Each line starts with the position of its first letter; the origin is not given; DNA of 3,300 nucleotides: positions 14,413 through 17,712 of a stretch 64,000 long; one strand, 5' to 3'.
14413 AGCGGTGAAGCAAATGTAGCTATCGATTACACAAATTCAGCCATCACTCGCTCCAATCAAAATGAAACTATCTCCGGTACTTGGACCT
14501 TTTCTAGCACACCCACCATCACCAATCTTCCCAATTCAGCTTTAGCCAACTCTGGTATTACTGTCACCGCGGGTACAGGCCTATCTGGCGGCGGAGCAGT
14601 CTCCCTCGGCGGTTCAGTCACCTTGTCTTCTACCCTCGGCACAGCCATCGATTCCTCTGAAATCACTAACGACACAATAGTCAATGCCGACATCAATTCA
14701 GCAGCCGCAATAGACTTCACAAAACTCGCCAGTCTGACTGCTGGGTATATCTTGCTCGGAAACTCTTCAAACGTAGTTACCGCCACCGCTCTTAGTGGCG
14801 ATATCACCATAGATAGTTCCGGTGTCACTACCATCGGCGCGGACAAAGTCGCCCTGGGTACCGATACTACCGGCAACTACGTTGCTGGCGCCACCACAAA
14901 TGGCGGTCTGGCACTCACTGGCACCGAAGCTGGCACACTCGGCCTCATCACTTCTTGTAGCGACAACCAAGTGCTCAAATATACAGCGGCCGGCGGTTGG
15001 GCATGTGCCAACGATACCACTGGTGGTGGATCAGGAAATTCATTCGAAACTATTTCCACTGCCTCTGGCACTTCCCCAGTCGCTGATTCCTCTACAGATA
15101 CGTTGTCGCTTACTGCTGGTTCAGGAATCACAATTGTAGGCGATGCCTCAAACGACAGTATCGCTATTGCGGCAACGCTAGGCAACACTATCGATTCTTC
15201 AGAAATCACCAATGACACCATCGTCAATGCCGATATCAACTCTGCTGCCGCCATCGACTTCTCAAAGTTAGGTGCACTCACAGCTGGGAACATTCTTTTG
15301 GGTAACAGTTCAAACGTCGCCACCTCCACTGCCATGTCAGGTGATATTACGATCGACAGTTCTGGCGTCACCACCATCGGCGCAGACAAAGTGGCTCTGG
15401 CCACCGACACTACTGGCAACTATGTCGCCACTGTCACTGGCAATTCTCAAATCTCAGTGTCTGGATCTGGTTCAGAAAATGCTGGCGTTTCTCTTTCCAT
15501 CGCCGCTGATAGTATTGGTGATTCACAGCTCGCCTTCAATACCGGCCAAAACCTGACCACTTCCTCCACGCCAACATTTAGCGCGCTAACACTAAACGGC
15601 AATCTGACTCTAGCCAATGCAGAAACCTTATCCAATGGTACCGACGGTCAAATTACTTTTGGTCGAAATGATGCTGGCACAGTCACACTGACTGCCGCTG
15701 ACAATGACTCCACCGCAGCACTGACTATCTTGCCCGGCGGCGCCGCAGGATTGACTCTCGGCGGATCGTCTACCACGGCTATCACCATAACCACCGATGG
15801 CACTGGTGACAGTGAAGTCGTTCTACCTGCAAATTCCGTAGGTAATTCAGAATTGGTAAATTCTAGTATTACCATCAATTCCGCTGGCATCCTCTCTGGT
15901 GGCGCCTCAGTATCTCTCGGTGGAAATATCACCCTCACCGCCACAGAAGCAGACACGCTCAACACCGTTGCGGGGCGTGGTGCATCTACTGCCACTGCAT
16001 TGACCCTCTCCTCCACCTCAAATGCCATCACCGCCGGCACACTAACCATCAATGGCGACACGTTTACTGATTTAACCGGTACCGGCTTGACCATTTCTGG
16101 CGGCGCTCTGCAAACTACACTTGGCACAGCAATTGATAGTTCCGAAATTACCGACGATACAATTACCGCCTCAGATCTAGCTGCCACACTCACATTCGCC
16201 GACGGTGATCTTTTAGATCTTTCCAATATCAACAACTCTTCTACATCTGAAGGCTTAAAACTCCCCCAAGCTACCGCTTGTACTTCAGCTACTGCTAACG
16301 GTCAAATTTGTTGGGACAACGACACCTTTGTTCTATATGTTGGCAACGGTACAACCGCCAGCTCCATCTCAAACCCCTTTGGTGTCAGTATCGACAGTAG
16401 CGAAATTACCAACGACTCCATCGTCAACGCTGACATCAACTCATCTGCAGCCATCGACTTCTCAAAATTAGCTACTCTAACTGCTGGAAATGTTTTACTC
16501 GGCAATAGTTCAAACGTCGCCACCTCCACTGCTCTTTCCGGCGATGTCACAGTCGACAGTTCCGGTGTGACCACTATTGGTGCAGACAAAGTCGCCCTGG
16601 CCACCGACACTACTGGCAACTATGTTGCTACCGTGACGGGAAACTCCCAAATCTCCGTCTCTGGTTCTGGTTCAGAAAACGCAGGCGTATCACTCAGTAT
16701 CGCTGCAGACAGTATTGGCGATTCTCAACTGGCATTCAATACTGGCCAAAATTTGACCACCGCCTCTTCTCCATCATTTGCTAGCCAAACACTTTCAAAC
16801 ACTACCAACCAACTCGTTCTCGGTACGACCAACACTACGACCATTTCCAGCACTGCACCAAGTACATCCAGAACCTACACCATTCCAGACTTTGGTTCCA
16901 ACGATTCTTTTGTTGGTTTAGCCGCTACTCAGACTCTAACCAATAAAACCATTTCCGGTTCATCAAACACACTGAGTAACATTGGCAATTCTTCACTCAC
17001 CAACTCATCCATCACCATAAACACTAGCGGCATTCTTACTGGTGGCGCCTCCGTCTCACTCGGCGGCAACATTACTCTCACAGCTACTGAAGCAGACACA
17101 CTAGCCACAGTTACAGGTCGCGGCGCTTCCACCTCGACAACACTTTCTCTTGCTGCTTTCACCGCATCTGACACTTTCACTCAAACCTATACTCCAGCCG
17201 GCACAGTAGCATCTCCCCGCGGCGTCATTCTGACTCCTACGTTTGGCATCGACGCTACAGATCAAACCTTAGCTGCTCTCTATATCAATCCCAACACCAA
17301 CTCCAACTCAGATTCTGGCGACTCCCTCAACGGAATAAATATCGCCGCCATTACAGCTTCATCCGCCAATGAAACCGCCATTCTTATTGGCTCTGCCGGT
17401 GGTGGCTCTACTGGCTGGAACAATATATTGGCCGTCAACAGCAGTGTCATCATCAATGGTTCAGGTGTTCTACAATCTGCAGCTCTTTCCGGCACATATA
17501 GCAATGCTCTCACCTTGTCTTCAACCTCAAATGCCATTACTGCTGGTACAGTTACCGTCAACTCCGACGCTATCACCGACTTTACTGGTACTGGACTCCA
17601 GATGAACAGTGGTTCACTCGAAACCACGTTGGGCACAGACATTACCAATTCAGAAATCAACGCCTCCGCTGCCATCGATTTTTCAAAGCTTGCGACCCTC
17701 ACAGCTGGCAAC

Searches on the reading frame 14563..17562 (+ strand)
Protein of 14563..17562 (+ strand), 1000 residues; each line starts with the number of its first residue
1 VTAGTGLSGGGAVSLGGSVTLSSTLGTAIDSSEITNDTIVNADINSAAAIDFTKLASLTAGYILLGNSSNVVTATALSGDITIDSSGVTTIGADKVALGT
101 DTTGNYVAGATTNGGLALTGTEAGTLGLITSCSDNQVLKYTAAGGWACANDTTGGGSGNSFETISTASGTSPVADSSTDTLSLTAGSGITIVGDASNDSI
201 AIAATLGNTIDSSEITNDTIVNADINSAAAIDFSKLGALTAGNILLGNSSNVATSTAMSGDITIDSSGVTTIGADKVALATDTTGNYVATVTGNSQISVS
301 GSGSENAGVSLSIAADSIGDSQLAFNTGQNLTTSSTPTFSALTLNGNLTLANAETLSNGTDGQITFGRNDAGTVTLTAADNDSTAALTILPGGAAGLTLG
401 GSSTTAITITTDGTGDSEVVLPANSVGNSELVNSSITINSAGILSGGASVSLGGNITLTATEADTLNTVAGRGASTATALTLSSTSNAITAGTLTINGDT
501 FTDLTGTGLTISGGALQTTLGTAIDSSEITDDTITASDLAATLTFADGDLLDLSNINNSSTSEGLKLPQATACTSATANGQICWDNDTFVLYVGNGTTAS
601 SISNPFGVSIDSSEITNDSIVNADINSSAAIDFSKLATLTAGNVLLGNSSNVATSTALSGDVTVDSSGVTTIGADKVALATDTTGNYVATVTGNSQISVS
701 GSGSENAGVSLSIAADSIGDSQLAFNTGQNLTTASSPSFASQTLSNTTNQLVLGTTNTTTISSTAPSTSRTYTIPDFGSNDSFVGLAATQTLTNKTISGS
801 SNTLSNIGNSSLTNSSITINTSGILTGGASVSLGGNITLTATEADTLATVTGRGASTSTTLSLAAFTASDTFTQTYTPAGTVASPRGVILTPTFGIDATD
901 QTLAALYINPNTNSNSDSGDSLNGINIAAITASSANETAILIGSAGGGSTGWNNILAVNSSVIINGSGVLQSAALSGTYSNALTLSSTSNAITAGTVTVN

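Call 102: search_protein_families(library=phrogs, proteins=[window:14563-17562:+], max_evalue=0.001)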
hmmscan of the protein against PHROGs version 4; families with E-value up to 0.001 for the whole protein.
window:14563-17562:+ (1000 aa): 0 families
